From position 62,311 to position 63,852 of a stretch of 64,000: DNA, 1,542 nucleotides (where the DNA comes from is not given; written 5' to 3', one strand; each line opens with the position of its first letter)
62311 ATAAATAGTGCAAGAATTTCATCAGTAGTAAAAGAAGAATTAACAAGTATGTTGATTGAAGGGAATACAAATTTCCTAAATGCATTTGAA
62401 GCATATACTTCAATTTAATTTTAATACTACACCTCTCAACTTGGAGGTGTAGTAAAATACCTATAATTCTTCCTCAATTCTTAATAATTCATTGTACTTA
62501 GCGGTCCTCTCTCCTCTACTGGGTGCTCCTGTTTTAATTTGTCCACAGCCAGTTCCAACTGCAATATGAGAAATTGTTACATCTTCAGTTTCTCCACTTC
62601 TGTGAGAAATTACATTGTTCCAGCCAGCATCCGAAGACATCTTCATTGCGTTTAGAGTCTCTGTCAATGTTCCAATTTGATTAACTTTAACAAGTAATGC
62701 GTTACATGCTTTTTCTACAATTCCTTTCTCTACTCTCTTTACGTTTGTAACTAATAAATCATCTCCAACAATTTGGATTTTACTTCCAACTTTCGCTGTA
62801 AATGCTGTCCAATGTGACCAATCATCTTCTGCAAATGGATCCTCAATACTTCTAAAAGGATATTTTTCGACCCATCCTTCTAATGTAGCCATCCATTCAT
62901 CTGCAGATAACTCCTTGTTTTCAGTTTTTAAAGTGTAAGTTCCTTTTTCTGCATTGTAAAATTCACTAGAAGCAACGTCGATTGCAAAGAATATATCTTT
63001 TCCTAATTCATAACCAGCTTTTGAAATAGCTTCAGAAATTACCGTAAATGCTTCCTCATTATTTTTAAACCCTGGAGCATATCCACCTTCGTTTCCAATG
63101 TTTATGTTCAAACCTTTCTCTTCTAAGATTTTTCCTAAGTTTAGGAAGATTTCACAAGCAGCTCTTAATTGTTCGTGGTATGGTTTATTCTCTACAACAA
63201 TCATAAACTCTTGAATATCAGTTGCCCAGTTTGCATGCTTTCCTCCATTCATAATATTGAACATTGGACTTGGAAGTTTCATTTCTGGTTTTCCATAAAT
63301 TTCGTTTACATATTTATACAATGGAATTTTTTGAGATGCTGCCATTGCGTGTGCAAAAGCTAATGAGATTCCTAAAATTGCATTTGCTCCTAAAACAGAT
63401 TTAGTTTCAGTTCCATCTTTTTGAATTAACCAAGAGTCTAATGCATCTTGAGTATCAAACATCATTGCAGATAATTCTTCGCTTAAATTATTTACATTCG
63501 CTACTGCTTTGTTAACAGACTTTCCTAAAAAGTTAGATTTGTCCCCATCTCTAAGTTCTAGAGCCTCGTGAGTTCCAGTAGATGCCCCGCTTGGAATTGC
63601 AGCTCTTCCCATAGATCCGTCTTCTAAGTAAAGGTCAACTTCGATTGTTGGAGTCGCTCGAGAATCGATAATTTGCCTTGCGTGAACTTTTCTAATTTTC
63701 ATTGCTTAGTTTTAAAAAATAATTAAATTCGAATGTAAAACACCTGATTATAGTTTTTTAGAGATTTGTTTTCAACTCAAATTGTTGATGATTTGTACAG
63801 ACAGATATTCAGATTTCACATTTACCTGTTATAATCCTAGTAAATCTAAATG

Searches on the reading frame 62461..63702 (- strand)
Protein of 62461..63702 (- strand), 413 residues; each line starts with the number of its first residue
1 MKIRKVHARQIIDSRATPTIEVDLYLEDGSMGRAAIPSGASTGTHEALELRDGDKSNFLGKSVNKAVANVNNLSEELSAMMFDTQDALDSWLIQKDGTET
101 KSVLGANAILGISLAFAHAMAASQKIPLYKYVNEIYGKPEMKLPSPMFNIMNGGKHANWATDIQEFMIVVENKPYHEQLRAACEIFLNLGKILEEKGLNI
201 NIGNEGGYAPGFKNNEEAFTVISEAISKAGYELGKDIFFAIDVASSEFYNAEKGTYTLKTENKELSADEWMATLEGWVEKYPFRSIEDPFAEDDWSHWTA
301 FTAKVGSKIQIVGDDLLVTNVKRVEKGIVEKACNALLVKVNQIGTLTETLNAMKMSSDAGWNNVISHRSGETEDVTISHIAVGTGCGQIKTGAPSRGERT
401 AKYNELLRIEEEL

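Call 58: search_protein_families(library=pfam, proteins=[window:62461-63702:-], max_evalue=0.0001)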
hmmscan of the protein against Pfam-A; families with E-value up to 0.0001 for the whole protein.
window:62461-63702:- (413 aa): 3 families
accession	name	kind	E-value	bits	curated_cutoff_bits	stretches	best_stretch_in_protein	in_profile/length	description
PF00113.28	Enolase_C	-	9.4e-111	370.3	21.5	1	141-413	2-281/296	Enolase, C-terminal TIM barrel domain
PF03952.21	Enolase_N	-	6.5e-51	172.4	35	1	3-132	1-131/131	Enolase, N-terminal domain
PF13378.12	MR_MLE_C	-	1.6e-05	25.2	29.4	1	270-364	63-151/219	Enolase C-terminal domain-like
